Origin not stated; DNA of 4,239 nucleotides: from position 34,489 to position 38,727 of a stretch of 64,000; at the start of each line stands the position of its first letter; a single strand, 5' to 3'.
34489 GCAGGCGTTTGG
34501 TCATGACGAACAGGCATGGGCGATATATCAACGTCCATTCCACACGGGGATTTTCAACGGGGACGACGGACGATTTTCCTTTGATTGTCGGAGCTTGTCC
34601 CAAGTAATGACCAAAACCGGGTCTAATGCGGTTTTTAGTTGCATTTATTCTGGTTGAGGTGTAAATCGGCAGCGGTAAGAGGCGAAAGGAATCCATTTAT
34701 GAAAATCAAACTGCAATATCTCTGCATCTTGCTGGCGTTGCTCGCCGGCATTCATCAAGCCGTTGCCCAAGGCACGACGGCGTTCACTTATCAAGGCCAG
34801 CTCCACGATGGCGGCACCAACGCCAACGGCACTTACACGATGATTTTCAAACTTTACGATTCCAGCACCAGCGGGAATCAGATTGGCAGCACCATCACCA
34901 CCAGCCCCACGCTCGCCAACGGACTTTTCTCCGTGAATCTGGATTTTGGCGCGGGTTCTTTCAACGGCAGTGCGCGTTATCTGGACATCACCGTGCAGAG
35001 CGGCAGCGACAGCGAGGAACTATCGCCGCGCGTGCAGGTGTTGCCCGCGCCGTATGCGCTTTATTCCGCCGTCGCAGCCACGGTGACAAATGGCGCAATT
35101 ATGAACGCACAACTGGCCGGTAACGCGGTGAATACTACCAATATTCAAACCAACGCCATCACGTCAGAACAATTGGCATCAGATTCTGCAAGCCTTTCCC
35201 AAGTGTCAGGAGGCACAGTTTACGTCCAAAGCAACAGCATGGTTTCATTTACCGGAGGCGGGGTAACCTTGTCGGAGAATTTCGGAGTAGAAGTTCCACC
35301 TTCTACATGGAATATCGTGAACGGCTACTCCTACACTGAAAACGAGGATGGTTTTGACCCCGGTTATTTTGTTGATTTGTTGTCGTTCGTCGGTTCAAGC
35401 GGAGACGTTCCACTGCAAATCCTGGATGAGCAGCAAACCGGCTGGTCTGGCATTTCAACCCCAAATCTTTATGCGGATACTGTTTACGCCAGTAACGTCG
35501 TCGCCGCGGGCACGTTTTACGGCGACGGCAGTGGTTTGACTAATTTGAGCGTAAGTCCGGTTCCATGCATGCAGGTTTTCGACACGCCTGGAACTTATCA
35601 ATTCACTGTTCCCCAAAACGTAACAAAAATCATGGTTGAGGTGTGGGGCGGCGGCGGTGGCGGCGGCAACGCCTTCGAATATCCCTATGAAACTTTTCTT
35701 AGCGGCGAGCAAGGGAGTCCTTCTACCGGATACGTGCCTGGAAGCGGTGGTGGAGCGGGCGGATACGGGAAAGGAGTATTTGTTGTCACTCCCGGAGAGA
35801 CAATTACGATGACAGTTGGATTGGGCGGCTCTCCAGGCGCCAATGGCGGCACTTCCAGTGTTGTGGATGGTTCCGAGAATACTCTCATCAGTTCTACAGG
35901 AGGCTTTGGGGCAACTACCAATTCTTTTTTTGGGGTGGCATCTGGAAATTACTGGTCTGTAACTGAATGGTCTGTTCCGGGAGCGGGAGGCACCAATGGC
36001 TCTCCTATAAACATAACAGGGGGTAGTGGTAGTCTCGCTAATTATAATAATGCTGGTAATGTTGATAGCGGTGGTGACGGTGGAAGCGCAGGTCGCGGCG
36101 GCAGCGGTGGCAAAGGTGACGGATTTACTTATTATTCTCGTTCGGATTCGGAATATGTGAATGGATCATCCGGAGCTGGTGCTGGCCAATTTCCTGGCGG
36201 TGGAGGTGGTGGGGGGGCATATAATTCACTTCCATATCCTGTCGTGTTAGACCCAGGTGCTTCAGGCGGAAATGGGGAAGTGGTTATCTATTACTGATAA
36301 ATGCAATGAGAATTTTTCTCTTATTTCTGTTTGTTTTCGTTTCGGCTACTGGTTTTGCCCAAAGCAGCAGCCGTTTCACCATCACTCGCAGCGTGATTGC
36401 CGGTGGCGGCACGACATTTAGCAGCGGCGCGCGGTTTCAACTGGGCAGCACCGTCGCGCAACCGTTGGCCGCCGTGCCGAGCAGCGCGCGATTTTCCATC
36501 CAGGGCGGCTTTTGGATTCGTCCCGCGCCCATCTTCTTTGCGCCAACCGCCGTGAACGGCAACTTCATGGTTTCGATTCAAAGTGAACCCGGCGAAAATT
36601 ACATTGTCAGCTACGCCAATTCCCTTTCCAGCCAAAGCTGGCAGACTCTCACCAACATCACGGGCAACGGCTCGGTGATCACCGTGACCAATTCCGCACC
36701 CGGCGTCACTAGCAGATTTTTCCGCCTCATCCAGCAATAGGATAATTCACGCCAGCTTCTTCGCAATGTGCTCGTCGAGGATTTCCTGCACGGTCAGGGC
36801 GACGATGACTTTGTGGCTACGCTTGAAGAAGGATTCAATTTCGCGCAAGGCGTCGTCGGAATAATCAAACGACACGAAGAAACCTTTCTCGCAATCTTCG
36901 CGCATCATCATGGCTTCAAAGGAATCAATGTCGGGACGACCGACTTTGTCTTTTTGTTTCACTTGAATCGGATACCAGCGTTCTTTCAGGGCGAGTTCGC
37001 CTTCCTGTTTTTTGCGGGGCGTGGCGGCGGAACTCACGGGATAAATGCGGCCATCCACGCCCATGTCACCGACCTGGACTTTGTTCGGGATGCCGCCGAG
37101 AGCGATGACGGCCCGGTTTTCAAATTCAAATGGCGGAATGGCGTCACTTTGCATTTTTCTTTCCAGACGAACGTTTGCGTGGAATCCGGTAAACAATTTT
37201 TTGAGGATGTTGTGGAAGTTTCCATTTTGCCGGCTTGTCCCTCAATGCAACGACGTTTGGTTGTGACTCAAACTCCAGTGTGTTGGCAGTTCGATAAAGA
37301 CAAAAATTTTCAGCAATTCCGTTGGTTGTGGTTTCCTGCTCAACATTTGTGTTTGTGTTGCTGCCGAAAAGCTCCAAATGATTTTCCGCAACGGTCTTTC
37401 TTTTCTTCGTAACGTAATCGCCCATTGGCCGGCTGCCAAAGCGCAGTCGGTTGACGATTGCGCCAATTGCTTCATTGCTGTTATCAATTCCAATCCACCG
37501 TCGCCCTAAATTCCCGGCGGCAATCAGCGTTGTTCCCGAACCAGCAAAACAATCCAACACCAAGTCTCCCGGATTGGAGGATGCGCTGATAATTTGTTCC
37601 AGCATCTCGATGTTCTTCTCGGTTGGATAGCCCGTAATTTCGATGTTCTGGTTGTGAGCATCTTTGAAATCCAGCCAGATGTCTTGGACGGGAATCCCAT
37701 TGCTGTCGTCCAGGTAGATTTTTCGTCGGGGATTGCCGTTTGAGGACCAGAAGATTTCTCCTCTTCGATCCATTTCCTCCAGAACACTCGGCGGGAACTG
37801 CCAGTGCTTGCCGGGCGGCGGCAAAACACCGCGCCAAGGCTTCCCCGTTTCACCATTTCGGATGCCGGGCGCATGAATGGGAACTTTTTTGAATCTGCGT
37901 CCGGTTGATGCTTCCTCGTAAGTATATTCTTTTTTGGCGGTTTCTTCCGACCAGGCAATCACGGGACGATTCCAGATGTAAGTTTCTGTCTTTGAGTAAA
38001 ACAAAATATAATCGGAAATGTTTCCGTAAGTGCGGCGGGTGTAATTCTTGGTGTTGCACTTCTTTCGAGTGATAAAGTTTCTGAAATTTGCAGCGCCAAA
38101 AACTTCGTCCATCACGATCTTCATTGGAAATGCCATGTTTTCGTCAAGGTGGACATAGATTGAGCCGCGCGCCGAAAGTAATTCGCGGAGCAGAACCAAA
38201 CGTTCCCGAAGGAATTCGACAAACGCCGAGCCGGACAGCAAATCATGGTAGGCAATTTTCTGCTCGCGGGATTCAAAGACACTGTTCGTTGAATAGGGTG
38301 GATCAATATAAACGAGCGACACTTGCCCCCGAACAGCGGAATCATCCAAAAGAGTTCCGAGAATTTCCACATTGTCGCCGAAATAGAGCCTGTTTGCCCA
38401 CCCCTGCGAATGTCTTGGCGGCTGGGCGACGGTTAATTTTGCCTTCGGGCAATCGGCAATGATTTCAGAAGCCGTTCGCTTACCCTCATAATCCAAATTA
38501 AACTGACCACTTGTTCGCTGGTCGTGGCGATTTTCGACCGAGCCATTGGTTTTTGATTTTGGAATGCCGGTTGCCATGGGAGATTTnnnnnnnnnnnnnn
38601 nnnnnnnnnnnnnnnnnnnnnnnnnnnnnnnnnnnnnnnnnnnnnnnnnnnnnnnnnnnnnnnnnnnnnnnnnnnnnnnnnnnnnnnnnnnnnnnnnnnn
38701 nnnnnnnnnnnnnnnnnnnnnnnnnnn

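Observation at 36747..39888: Second nested R-M: DPPY methyltransferase + candidate DpnII-like nuclease replace the core of a paralogous methyltransferase-Mrr gene (locus A)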

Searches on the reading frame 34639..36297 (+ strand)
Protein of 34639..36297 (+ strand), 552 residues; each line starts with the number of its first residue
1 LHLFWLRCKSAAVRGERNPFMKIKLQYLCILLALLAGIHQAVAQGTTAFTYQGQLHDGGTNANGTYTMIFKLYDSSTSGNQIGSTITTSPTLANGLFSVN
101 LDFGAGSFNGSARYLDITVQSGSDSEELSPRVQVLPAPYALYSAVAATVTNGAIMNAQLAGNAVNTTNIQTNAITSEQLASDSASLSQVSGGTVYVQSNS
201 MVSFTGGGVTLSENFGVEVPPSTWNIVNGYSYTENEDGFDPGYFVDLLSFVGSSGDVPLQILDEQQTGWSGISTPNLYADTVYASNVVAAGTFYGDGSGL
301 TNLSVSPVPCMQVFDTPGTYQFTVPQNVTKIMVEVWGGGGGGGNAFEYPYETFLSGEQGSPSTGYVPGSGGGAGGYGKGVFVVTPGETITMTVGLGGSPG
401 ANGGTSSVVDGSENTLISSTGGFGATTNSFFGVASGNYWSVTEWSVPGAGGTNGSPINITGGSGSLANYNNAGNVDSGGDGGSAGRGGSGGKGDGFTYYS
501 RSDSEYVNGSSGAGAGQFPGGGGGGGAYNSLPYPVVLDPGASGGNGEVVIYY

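Call 73: search_protein_families(library=pfam, proteins=[window:34639-36297:+], max_evalue=0.001)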
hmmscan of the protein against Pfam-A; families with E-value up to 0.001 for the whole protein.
window:34639-36297:+ (552 aa): 1 family
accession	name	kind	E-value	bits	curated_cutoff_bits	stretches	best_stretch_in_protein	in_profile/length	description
PF21722.4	Gly_rich_2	-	7.5e-13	49.4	24.3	1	316-552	2-225/226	Glycine-rich domain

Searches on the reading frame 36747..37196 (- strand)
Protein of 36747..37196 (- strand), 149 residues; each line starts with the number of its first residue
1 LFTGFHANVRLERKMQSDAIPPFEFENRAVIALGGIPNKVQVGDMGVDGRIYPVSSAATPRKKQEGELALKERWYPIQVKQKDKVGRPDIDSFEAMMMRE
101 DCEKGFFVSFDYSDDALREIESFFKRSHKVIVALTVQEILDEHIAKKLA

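Call 4: search_protein_families(library=pfam, proteins=[window:36747-37196:-], max_evalue=0.1)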
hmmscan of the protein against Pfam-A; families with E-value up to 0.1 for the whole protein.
window:36747-37196:- (149 aa): 1 family
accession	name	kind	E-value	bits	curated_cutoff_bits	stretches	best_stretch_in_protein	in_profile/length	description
PF04471.18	Mrr_cat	-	8e-06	26.4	21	1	43-122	32-99/115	Restriction endonuclease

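Call 10: search_protein_families(library=ncbifam, proteins=[window:36747-37196:-], max_evalue=0.1)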
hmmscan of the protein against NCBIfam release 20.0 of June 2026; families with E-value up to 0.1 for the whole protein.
window:36747-37196:- (149 aa): 0 families

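Call 45: find_related_loci(query=window:36750-37142:-, collection=metagenome_contigs, flank=8000)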
Query window:36750-37142:- (131 aa) in metagenome_contigs; peptide patterns used: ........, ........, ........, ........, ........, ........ (x = any residue, [..] = any of these).
599 stretches matched a pattern (row limit reached: there are more); 541 encode a relative of the query (tblastn E <= 1e-3); the best 80 are kept; 80 distinct loci.
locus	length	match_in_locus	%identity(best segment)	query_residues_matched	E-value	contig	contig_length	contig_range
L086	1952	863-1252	93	2-131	4e-83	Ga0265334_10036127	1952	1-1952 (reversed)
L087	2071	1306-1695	92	2-131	4e-82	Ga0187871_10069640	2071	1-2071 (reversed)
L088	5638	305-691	93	2-130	2e-79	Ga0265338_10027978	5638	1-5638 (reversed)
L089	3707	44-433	92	2-131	6e-80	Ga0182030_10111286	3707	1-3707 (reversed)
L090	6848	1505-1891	93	2-130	2e-79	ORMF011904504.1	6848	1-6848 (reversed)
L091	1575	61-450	92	2-131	3e-83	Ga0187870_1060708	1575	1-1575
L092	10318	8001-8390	92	2-131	3e-79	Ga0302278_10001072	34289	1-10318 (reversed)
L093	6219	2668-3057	92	2-131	4e-79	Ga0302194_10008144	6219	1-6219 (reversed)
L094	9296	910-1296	92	2-130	3e-79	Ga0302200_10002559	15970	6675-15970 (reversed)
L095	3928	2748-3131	92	3-130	6e-79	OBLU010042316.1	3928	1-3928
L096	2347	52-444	91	1-131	2e-80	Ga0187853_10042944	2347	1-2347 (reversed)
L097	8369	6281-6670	92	1-130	2e-78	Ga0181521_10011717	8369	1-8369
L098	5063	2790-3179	92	2-131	1e-78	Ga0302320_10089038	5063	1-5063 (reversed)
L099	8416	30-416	91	2-130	5e-78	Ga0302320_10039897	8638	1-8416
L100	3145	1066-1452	91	2-130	1e-78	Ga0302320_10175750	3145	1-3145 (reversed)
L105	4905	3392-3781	88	2-131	3e-76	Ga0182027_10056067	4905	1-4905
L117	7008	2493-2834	84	17-130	2e-65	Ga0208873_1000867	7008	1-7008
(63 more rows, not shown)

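Call 49: search_protein_families(library=pfam, proteins=[L098:295-1476:+, L098:1473-2642:+, L105:1086-3377:+, L117:599-1534:+, L117:1524-2486:+, L090:203-748:+, L090:830-1282:+], max_evalue=0.01)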
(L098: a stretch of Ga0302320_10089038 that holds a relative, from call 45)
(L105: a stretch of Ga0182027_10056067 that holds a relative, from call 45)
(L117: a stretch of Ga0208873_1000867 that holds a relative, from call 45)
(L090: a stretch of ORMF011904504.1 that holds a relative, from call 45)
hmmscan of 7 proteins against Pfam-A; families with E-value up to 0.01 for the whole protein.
L098:295-1476:+ (393 aa): 1 family
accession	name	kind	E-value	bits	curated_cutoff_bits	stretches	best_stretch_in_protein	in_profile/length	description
PF13651.11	EcoRI_methylase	-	1.7e-116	389.7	26.4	1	5-389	1-345/345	Adenine-specific methyltransferase EcoRI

L098:1473-2642:+ (389 aa): 3 families
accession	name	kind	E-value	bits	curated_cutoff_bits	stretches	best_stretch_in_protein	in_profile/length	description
PF03235.19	GmrSD_N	-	1.8e-20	74.3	33.2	1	36-165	12-198/199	GmrSD restriction endonuclease, N-terminal domain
PF01844.29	HNH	-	9.3e-06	26.1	21.4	1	351-389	11-47/47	HNH endonuclease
PF14279.12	HNH_5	-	0.0041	17.4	27.5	1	349-389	6-46/56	HNH endonuclease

L105:1086-3377:+ (763 aa): 2 families
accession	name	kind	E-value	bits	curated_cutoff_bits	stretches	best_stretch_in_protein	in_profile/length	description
PF00069.31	Pkinase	-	3.5e-18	66.4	31.7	1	311-521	5-201/263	Protein kinase domain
PF07714.23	PK_Tyr_Ser-Thr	-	8.6e-11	42.1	23.1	1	414-567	101-257/258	Protein tyrosine and serine/threonine kinase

L117:599-1534:+ (311 aa): 0 families

L117:1524-2486:+ (320 aa): 2 families
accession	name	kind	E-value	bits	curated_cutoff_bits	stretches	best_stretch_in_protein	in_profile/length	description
PF01555.25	N6_N4_Mtase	-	7e-39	134.5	26.7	1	27-265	1-219/221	DNA methylase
PF03602.21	Cons_hypoth95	-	4.8e-05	23.5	24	1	230-266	44-81/182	Conserved hypothetical protein 95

L090:203-748:+ (181 aa): 0 families

L090:830-1282:+ (150 aa): 1 family
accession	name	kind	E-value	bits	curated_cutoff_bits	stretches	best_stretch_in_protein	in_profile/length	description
PF01797.21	Y1_Tnp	-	1.8e-28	99.5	23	1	5-120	3-121/121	Transposase IS200 like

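Call 64: search_protein_families(library=padloc, proteins=[window:36747-37196:-, L105:1086-3377:+, L117:599-1534:+, L090:203-748:+], max_evalue=0.001)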
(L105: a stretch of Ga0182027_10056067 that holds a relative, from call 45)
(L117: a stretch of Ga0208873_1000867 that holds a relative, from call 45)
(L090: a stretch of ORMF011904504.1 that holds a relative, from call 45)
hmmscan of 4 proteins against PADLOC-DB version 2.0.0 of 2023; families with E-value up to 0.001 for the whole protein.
window:36747-37196:- (149 aa): 0 families

L105:1086-3377:+ (763 aa): 32 families (the best 25 are shown)
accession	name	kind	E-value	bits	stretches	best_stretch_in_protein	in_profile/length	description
PDLC04138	mad6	-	4.1e-22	76.8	1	310-572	56-314/659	mads_6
PDLC04042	PD-T4-6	-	1.2e-17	62.5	1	310-516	14-211/292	-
PDLC04053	PD-T4-6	-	1e-16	59.3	1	416-569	111-269/311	-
PDLC03920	MkoA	-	3.4e-15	53.4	1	312-574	14-280/1112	-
PDLC04043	PD-T4-6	-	3.6e-15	54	1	299-585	11-291/452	-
PDLC04063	PD-T4-6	-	2.7e-14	50.8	1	424-514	128-223/564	-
PDLC02375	Stk2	-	1.2e-13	48.6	1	418-524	221-327/500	-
PDLC04054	PD-T4-6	-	3e-13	47.9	1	423-515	119-211/347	-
PDLC04046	PD-T4-6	-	3.2e-13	47.6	1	304-514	14-220/427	-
PDLC04058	PD-T4-6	-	1.3e-12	45.5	1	305-514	13-219/460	-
PDLC04059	PD-T4-6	-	3.4e-12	44.1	1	304-513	5-212/433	-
PDLC04039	PD-T4-6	-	8.1e-12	42.9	1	422-514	121-212/458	-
PDLC04041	PD-T4-6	-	9.7e-12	42.8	1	414-514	128-231/443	-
PDLC04047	PD-T4-6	-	9.7e-12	42.6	1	421-514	117-209/327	-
PDLC04056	PD-T4-6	-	2.6e-10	38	1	421-500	113-193/415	-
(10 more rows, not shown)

L117:599-1534:+ (311 aa): 0 families

L090:203-748:+ (181 aa): 0 families

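Call 67: find_related_loci(query=window:36750-37142:-, collection=viral_contigs, flank=6000)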
Query window:36750-37142:- (131 aa) in viral_contigs; peptide patterns used: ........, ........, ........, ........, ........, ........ (x = any residue, [..] = any of these).
22 stretches matched a pattern; 16 encode a relative of the query (tblastn E <= 1e-3); 16 distinct loci.
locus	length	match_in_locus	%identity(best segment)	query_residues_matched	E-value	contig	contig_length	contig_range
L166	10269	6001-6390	72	2-131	3e-61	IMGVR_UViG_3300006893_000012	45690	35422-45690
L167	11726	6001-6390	70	2-131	4e-60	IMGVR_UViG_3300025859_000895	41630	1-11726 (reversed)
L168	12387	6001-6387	73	2-131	6e-60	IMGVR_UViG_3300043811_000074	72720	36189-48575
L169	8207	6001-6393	69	1-131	3e-60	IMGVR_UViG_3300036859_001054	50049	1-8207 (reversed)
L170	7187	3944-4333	69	2-131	1e-58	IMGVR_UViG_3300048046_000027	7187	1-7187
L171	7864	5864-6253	69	2-131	1e-58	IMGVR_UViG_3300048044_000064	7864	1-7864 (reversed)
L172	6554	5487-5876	68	2-131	5e-58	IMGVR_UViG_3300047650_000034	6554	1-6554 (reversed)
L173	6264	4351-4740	68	2-131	6e-58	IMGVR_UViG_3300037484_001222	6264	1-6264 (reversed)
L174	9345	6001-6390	68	2-131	5e-58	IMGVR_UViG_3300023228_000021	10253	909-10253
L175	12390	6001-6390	68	2-131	2e-57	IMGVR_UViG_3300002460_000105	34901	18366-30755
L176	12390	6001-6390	68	2-131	6e-57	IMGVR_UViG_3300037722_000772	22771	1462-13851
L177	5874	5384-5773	67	2-131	2e-56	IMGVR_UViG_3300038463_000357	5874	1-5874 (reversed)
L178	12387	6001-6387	61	1-125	7e-48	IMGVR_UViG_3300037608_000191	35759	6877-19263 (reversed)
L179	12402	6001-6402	57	1-131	1e-46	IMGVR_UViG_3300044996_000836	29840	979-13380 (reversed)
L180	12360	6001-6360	52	2-124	4e-36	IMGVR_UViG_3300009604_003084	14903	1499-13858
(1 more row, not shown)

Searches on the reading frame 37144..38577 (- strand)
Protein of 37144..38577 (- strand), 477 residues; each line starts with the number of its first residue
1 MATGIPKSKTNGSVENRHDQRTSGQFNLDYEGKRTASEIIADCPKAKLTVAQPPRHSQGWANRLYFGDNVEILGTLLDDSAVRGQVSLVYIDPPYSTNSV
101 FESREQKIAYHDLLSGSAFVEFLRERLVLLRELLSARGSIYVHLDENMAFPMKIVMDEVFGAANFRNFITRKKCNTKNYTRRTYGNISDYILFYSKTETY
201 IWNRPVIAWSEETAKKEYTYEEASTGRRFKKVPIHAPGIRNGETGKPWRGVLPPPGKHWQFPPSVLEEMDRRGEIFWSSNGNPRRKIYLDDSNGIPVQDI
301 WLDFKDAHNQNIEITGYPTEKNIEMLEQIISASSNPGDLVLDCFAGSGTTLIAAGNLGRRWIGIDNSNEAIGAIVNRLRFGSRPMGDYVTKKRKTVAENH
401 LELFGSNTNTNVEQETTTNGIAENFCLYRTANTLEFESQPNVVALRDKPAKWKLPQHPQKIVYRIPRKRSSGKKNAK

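Call 4: search_protein_families(library=pfam, proteins=[window:37144-38577:-], max_evalue=0.1)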
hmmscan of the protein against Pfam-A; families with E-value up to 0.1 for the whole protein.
window:37144-38577:- (477 aa): 4 families
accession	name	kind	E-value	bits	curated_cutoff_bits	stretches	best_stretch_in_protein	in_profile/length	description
PF01555.25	N6_N4_Mtase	-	2.3e-46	159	26.7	1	86-373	1-218/221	DNA methylase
PF03602.21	Cons_hypoth95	-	2.9e-06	27.5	24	1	80-122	108-150/182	Conserved hypothetical protein 95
PF01170.24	UPF0020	-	0.0012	19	22.3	1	332-419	24-95/197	RMKL-like, methyltransferase domain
PF02086.21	MethyltransfD12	-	0.05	13.7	22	0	84-98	174-188/253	D12 class N6 adenine-specific DNA methyltransferase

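Call 10: search_protein_families(library=ncbifam, proteins=[window:37144-38577:-], max_evalue=0.1)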
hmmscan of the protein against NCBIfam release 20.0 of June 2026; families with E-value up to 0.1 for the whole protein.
window:37144-38577:- (477 aa): 7 families
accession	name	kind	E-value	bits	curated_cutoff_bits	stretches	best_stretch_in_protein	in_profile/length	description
NF008572.0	PRK11524.1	equivalog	2.8e-20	72.6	292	2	311-401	189-279/294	adenine-specific DNA-methyltransferase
NF050803.1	DnaMtaseCcrMCaul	equivalog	1.9e-13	50.1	830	1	316-380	185-249/350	adenine-specific DNA-methyltransferase CcrM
NF010253.0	PRK13699.1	subfamily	3.3e-11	43.3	244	1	316-379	143-206/226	DNA methyltransferase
TIGR01177.1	TIGR01177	hypoth_equivalog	0.00017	21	316.55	1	335-381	181-228/330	TIGR01177 family methyltransferase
NF001790.0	PRK00517.3-3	equivalog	0.025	14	269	1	329-373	115-160/262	50S ribosomal protein L11 methyltransferase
TIGR00095.1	TIGR00095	equivalog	0.027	14.1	117.5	0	84-101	123-140/194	16S rRNA (guanine(966)-N(2))-methyltransferase RsmD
NF043040.1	corrin_prot_MT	hypoth_equivalog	0.078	12.4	180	0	325-378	30-83/216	corrinoid protein-associated methyltransferase CpaM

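Call 59: search_solved_structures(query=window:37144-38577:-, max_evalue=0.00001)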
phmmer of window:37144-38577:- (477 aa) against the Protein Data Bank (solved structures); distinct sequences matched with E-value up to 0.00001: 14.
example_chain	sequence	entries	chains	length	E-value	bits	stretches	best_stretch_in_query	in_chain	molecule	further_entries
6k0w_B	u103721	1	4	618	1.9e-19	73.1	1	116-357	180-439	Adenine specific DNA methyltransferase (Mod)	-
1g60_A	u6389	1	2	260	1.1e-17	67.3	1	293-372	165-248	Adenine-specific Methyltransferase MboIIA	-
4zcf_A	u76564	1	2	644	9.5e-17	64.2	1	115-199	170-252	Restriction endonuclease EcoP15I, modification subunit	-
9c3u_A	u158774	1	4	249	2.3e-13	53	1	295-375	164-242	Methyltransferase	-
8urk_A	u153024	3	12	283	3.1e-13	52.6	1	295-375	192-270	Methyltransferase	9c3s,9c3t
7dsu_A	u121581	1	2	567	3.3e-12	49.2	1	61-170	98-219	Mbo45V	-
5hek_A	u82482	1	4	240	5.8e-12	48.4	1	310-378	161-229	Adenine specific DNA methyltransferase (DpnA)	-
5hfj_A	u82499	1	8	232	6.1e-12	48.3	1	310-377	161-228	Adenine specific DNA methyltransferase (DpnA)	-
6pbd_A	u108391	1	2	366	4e-11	45.6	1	316-370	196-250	Modification methylase CcrMI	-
2zie_A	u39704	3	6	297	2.3e-08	36.5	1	315-365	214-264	Putative modification methylase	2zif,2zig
1nw8_A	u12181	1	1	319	1.3e-06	30.8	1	307-364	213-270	MODIFICATION METHYLASE RSRI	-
1eg2_A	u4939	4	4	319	1.3e-06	30.8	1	307-364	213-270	MODIFICATION METHYLASE RSRI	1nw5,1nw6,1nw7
8s9n_A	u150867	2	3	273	1.7e-06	30.4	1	327-369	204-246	DNA cytosine-N4 methyltransferase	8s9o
8s9m_A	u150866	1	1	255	1.7e-06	30.3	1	327-369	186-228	DNA cytosine-N4 methyltransferase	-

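Call 64: search_protein_families(library=padloc, proteins=[window:37144-38577:-], max_evalue=0.001)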
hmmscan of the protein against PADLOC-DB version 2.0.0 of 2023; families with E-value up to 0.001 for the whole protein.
window:37144-38577:- (477 aa): 65 families (the best 25 are shown)
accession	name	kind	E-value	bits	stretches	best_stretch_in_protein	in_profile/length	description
PDLC03354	MTase_II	-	6.1e-142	471.5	1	22-392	21-398/425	Type II methyltransferase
PDLC03636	MTase_III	-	2.6e-44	150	2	39-216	24-191/575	Type III methyltransferase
PDLC03644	MTase_III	-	2.9e-43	146.4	1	29-396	5-408/542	Type III methyltransferase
PDLC03339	MTase_II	-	1.2e-42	144.1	2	285-379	179-272/399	Type II methyltransferase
PDLC03634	MTase_III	-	3.3e-39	133.3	2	117-350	171-422/621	Type III methyltransferase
PDLC03638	MTase_III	-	4.4e-38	129.1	1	68-378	387-677/816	Type III methyltransferase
PDLC03300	MTase_II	-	4e-34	116.1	2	309-379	207-277/302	Type II methyltransferase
PDLC03635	MTase_III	-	3.1e-32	110.1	2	81-215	236-368/708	Type III methyltransferase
PDLC03371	MTase_II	-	3.2e-31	106.8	1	58-379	7-253/260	Type II methyltransferase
PDLC03641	MTase_III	-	7.3e-31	105.4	2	110-353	175-427/657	Type III methyltransferase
PDLC03633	MTase_III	-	4.9e-29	99.5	2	315-378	290-353/616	Type III methyltransferase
PDLC03299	MTase_II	-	1.2e-27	95.1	2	299-396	179-275/296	Type II methyltransferase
PDLC03632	MTase_III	-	1.2e-25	87.8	3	287-383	439-533/983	Type III methyltransferase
PDLC03265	MTase_II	-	2.8e-23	80.9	2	315-378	265-328/333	Type II methyltransferase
PDLC03642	MTase_III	-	8.1e-19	65.7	1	62-241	83-257/528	Type III methyltransferase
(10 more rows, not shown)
